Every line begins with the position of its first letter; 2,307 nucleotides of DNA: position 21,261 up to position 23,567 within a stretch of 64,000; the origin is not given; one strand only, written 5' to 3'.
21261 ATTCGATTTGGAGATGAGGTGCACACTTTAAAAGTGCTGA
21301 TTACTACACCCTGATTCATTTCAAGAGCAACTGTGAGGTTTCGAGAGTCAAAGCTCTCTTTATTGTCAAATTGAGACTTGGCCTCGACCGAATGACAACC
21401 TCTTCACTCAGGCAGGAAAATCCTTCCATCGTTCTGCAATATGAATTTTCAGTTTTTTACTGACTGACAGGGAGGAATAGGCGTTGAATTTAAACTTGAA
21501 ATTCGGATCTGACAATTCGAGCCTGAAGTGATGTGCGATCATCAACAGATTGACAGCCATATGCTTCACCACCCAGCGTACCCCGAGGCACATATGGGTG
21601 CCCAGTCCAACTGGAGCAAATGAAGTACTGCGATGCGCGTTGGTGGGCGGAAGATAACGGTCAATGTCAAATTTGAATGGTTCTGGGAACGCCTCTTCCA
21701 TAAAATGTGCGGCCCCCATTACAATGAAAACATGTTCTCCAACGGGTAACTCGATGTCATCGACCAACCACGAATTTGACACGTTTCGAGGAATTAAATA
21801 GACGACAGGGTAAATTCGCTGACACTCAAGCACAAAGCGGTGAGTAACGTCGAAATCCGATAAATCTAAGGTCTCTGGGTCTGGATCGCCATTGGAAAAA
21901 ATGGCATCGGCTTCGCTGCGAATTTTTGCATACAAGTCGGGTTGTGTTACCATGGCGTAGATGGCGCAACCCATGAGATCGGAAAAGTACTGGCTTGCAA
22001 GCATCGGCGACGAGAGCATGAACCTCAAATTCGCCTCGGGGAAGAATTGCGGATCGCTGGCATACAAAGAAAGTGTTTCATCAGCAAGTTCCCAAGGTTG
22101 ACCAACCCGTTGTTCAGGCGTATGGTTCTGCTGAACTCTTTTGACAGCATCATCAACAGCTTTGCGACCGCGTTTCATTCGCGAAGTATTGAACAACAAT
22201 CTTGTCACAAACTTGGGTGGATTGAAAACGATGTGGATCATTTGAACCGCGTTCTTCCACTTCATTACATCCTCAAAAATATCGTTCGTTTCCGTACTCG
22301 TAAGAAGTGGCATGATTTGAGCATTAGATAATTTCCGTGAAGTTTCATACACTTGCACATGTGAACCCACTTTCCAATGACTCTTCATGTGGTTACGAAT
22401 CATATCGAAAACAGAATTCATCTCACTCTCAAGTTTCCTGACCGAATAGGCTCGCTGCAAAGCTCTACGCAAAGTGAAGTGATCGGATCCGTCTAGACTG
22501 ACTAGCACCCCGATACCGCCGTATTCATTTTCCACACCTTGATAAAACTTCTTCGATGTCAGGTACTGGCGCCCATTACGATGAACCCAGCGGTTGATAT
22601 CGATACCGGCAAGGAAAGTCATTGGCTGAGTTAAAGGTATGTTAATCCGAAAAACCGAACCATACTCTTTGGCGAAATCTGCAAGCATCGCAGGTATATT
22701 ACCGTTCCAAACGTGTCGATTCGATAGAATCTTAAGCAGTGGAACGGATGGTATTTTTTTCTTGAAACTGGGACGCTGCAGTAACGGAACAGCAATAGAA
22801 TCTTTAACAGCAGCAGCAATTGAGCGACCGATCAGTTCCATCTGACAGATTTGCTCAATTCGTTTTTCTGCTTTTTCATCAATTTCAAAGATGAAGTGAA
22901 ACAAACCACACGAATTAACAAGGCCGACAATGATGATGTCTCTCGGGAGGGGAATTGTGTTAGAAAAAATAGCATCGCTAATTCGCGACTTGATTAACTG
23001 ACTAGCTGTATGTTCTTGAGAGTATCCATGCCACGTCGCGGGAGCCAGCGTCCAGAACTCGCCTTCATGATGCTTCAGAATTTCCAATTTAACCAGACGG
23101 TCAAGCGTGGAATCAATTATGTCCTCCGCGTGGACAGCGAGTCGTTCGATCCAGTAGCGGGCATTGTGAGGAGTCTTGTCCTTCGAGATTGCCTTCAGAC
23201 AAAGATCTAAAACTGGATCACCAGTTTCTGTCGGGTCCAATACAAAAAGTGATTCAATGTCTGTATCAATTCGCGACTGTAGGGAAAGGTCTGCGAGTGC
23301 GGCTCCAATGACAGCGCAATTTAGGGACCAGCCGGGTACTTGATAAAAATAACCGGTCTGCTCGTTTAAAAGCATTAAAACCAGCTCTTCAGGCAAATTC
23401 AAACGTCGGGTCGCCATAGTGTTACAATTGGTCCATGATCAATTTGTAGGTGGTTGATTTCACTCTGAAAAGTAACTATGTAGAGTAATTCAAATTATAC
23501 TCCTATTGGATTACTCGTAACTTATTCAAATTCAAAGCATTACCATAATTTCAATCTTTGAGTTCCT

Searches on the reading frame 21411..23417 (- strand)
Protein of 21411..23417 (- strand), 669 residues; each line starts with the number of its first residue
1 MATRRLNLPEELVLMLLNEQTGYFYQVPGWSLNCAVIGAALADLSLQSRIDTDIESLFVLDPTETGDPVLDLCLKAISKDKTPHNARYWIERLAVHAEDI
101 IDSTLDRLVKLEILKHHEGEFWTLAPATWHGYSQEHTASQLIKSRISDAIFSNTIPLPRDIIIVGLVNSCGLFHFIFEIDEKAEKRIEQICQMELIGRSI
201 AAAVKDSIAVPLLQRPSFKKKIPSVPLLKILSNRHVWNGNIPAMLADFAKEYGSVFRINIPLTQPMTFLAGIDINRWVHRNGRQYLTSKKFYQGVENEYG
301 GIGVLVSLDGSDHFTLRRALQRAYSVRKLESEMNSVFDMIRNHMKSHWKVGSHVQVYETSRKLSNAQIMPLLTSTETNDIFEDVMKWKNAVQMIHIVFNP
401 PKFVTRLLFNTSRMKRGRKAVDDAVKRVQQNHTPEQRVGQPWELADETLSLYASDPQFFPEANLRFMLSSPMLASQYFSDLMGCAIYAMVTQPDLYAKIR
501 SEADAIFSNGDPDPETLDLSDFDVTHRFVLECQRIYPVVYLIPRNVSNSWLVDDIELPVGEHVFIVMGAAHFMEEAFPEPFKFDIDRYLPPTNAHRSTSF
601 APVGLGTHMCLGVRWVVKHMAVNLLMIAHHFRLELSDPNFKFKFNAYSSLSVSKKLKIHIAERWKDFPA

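Call 4: search_protein_families(library=pfam, proteins=[window:21411-23417:-])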
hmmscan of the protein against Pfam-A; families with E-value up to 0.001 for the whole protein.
window:21411-23417:- (669 aa): 2 families
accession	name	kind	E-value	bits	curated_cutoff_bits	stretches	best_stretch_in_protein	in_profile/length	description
PF00067.27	p450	-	6.4e-34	117.9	22.8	1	231-653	13-455/462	Cytochrome P450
PF05719.16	GPP34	-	6e-32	111.8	29.1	1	8-205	1-199/201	Golgi phosphoprotein 3 (GPP34)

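Call 76: search_solved_structures(query=window:21411-23417:-, max_evalue=1e-10)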
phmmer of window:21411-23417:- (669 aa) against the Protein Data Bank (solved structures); distinct sequences matched with E-value up to 1e-10: 8.
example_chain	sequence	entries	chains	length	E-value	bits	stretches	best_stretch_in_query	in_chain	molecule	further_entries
9wat_A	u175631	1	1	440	1.4e-12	49.9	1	489-637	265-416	Cytochrome P450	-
7wzl_A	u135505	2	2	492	3.3e-12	48.6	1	459-634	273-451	Putative cytochrome P450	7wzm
5veu_A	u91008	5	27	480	7.6e-12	47.5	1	478-648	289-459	Cytochrome P450 3A5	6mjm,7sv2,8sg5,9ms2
7lad_A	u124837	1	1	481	7.6e-12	47.5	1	478-648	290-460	Cytochrome P450 3A5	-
7f3h_A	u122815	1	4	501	9.3e-12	47.2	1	449-652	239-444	Bifunctional cytochrome P450/NADPH--P450 reductase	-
7f3w_A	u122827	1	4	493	2.2e-11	45.9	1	449-652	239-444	cytochrome P450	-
6l8i_A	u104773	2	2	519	5.4e-11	44.6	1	465-666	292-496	Protein LUTEIN DEFICIENT 5, chloroplastic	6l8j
6j94_A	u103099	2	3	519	5.6e-11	44.6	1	468-666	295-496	Protein LUTEIN DEFICIENT 5, chloroplastic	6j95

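Call 89: find_homologous_proteins(query=window:21411-23417:-, max_evalue=1e-30)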
Query window:21411-23417:- (669 aa): 949 proteins with E <= 1e-30 among 8000 candidates; the best 120 are listed.
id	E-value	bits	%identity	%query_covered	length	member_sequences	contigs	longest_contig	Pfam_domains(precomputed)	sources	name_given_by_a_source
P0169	0.0e+0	1408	90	100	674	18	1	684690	PF05719.17,PF00067.28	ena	-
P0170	0.0e+0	1293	82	100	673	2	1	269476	PF05719.17,PF00067.28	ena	-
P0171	0.0e+0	1286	81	100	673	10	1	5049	PF05719.17,PF00067.28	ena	-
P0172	0.0e+0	1138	72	100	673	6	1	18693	PF05719.17,PF00067.28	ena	-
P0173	0.0e+0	1127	71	100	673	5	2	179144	PF05719.17,PF00067.28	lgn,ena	-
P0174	0.0e+0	1068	68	100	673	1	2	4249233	PF05719.17,PF00067.28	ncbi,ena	-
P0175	6.1e-295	998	63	100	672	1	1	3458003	PF05719.17,PF00067.28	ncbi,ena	-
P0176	2.0e-285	966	62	100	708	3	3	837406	PF05719.17,PF00067.28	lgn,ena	-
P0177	2.5e-284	963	62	100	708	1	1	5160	PF05719.17,PF00067.28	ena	-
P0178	4.8e-277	939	60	100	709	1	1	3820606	PF05719.17,PF00067.28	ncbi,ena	-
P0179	1.3e-264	898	58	100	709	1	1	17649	PF05719.17,PF00067.28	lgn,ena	-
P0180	1.5e-243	828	55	100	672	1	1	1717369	PF05719.17,PF00067.28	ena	-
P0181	1.7e-243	828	55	99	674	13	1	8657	PF05719.17,PF00067.28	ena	-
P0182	1.7e-241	821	54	99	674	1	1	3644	PF05719.17,PF00067.28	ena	-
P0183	1.9e-241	821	55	100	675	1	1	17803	PF05719.17,PF00067.28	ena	-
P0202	2.1e-238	811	54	100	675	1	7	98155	PF05719.17,PF00067.28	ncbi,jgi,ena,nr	ncbi:MAG: cytochrome P450 [Rhodospirillaceae bacterium]|nr:cytochrome P450 [Rhodospirillaceae bacter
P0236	1.0e-234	799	55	100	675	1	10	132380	PF05719.17,PF00067.28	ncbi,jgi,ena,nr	ncbi:MAG: cytochrome P450 [Alphaproteobacteria bacterium]|nr:cytochrome P450 [Alphaproteobacteria ba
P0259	4.1e-233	794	52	99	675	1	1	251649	PF05719.17,PF00067.28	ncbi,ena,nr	ncbi:MAG: cytochrome P450 [Gemmatimonadota bacterium]|nr:cytochrome P450 [Gemmatimonadota bacterium]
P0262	5.6e-233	793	52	99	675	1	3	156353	PF05719.17,PF00067.28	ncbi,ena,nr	ncbi:MAG: cytochrome P450 [Gemmatimonadetes bacterium]|nr:cytochrome P450 [Gemmatimonadota bacterium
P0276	2.4e-232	791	54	99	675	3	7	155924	PF05719.17,PF00067.28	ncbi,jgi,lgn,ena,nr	ncbi:MAG: cytochrome P450 [bacterium]|nr:cytochrome P450 [Acidimicrobiia bacterium] MCY4649337.1 cyt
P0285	5.7e-232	790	54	100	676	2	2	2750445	PF05719.17,PF00067.28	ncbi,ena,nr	ncbi:MAG: cytochrome P450 [Nitrospira sp.]|nr:cytochrome P450 [Nitrospira sp.]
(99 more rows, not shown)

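Call 90: find_encoding_contigs(protein=P0174, flank=10000, max_places=1)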
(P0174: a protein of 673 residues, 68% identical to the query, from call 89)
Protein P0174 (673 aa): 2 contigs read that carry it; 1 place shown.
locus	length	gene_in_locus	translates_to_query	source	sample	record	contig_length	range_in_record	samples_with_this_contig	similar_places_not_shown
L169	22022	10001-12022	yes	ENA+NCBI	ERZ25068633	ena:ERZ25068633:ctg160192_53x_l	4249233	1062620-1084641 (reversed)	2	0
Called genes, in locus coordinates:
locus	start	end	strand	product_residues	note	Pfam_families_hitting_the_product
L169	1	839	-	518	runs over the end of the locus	PF00089:Trypsin, PF13365:Trypsin_2, PF00595:PDZ, PF13180:PDZ_2, PF17820:PDZ_6, PF00595:PDZ, PF13180:PDZ_2, PF17820:PDZ_6, +2 more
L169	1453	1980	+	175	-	-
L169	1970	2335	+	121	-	-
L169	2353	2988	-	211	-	PF00625:Guanylate_kin, PF13671:AAA_33 (weak)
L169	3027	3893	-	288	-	PF03755:YicC-like_N, PF08340:YicC-like_C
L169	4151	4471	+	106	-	PF00355:Rieske, PF13806:Rieske_2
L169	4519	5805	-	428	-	PF00201:UDPGT, PF06722:EryCIII-like_C, PF04101:Glyco_tran_28_C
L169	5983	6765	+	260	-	-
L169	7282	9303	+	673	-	PF05719:GPP34, PF00067:p450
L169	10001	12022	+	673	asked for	PF05719:GPP34, PF00067:p450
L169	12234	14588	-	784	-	PF03176:MMPL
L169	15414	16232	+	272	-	PF07044:DUF1329 (weak), PF17131:TP_0789-like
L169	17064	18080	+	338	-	PF01073:3Beta_HSD, PF01370:Epimerase, PF02719:Polysacc_synt_2 (weak), PF13460:NAD_binding_10 (weak), PF16363:GDP_Man_Dehyd, PF07993:NAD_binding_4 (weak)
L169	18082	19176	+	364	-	PF00355:Rieske, PF19112:VanA_C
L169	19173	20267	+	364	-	PF01222:ERG4_ERG24, PF06966:DUF1295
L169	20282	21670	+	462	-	PF00067:p450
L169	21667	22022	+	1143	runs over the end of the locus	PF01266:DAO (weak), PF01494:FAD_binding_3, PF08491:SE, PF13249:SQHop_cyclase_N, PF07678:TED_complement (faint), PF13243:SQHop_cyclase_C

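Call 91: find_encoding_contigs(protein=P0175, flank=10000, max_places=1)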
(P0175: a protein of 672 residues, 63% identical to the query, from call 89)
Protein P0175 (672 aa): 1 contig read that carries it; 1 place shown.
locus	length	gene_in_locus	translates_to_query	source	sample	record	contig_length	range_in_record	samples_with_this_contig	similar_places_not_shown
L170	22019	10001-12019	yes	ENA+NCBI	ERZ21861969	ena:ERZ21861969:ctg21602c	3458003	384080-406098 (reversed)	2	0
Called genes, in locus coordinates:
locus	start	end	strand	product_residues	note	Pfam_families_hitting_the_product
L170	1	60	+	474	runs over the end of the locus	PF00282:Pyridoxal_deC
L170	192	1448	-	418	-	-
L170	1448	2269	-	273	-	PF07044:DUF1329 (weak), PF17131:TP_0789-like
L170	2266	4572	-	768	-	PF03176:MMPL, PF12349:Sterol-sensing, PF03176:MMPL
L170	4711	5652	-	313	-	PF09995:MPAB_Lcp_cat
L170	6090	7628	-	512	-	PF00501:AMP-binding, PF13193:AMP-binding_C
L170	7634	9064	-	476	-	PF00171:Aldedh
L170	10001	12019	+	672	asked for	PF05719:GPP34, PF00067:p450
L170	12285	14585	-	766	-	PF03176:MMPL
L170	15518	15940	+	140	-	-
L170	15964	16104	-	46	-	-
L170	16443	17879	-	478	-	-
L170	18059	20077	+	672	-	PF05719:GPP34, PF00067:p450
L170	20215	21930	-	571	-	PF03176:MMPL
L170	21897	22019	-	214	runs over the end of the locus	-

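Call 92: find_encoding_contigs(protein=P0276, flank=10000, max_places=1)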
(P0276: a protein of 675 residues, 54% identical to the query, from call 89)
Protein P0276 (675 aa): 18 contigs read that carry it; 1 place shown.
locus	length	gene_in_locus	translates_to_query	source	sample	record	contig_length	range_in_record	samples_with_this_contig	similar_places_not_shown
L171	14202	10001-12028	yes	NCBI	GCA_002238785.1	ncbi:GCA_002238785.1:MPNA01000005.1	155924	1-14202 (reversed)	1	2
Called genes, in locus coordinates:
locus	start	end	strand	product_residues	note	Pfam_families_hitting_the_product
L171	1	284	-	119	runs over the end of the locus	PF01850:PIN (faint)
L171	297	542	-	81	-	PF22513:FitA-like_RHH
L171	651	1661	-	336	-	PF02826:2-Hacid_dh_C (weak), PF03446:NAD_binding_2 (weak), PF03807:F420_oxidored (weak), PF07991:KARI_N, PF01450:KARI_C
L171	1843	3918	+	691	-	PF00496:SBP_bac_5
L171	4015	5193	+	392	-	PF19300:BPD_transp_1_N, PF00528:BPD_transp_1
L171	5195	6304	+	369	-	PF12911:OppC_N (weak), PF00528:BPD_transp_1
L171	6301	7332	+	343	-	PF00005:ABC_tran, PF13304:AAA_21 (faint), PF08352:oligo_HPY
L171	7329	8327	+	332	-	PF00005:ABC_tran, PF08352:oligo_HPY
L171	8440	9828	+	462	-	PF01266:DAO (faint), PF13450:NAD_binding_8, PF13454:NAD_binding_9 (faint), PF01593:Amino_oxidase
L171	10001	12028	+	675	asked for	PF05719:GPP34, PF00067:p450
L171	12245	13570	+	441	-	PF13701:DDE_Tnp_1_4, PF01609:DDE_Tnp_1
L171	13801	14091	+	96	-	PF01527:HTH_Tnp_1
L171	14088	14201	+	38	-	?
